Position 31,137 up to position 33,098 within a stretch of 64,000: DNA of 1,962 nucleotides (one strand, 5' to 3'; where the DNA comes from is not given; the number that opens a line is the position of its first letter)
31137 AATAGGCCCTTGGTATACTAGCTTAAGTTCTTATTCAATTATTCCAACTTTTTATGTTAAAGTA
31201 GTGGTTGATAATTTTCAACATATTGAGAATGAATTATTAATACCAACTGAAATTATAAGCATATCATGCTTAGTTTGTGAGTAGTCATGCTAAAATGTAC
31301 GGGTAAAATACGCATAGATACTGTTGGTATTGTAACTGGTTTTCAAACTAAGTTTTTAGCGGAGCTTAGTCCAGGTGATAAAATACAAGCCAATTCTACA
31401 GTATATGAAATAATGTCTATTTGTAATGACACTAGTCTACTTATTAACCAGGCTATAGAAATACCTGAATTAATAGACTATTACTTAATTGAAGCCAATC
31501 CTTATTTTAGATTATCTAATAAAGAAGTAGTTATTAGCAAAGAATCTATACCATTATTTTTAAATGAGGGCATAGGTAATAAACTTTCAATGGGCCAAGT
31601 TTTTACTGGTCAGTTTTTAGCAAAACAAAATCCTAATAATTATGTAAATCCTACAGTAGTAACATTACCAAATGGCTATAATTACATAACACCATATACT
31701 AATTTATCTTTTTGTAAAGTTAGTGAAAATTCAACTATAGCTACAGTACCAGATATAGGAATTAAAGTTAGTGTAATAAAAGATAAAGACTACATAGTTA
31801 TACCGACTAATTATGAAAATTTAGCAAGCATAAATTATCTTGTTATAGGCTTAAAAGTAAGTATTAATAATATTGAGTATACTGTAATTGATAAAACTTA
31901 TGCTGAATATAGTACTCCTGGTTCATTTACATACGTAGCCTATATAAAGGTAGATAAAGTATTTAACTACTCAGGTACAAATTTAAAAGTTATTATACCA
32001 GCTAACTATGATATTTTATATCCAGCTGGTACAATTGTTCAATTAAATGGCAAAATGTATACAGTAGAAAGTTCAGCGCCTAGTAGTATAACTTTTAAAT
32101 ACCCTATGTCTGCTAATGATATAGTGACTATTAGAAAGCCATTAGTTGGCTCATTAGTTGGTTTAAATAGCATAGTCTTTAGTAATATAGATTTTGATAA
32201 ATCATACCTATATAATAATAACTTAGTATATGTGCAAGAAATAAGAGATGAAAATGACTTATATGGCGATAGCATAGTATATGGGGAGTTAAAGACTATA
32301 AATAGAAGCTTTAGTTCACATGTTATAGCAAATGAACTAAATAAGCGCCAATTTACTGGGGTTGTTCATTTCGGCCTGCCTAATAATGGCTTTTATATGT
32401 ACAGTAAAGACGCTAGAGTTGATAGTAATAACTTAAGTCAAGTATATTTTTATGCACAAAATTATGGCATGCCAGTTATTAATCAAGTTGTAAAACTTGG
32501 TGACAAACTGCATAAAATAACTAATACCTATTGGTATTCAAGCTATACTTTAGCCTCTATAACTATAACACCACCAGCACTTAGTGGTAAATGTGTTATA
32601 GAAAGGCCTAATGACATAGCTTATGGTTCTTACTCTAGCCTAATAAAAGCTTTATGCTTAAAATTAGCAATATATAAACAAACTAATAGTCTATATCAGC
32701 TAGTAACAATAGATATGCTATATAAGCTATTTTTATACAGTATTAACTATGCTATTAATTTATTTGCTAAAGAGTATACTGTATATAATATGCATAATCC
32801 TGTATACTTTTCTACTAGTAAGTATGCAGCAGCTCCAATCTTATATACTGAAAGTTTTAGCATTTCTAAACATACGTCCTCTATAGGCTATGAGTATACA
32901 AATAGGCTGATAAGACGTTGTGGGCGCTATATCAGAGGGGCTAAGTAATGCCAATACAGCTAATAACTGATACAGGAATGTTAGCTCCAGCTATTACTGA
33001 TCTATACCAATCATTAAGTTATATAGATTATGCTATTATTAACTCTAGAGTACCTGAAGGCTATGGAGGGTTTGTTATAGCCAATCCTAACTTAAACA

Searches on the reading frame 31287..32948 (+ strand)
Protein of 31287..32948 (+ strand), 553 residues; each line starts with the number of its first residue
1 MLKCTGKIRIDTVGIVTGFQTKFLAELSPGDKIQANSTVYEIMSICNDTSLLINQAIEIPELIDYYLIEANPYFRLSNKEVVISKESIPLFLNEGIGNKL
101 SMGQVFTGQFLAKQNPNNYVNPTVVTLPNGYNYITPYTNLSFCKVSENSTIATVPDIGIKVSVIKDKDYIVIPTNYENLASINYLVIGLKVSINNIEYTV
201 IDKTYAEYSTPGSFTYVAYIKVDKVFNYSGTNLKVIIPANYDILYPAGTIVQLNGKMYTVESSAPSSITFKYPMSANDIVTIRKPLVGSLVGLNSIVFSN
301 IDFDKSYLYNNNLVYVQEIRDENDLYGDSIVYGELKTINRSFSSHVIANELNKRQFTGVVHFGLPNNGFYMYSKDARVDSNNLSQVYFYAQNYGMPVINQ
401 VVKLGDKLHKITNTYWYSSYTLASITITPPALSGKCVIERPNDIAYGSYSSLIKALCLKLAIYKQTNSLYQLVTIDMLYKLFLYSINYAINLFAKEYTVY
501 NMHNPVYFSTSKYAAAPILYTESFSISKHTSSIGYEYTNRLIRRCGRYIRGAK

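Call 9: search_protein_families(library=phrogs, proteins=[window:31287-32948:+], max_evalue=0.001)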
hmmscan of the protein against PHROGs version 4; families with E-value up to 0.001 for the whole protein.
window:31287-32948:+ (553 aa): 0 families

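Call 22: search_protein_families(library=pfam, proteins=[window:31287-32948:+], max_evalue=0.1)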
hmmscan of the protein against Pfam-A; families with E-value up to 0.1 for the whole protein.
window:31287-32948:+ (553 aa): 1 family
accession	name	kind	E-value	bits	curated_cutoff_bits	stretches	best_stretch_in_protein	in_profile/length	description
PF02839.19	CBM_5_12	-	0.026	15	26.2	0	245-259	8-22/44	Carbohydrate-binding module family 5/12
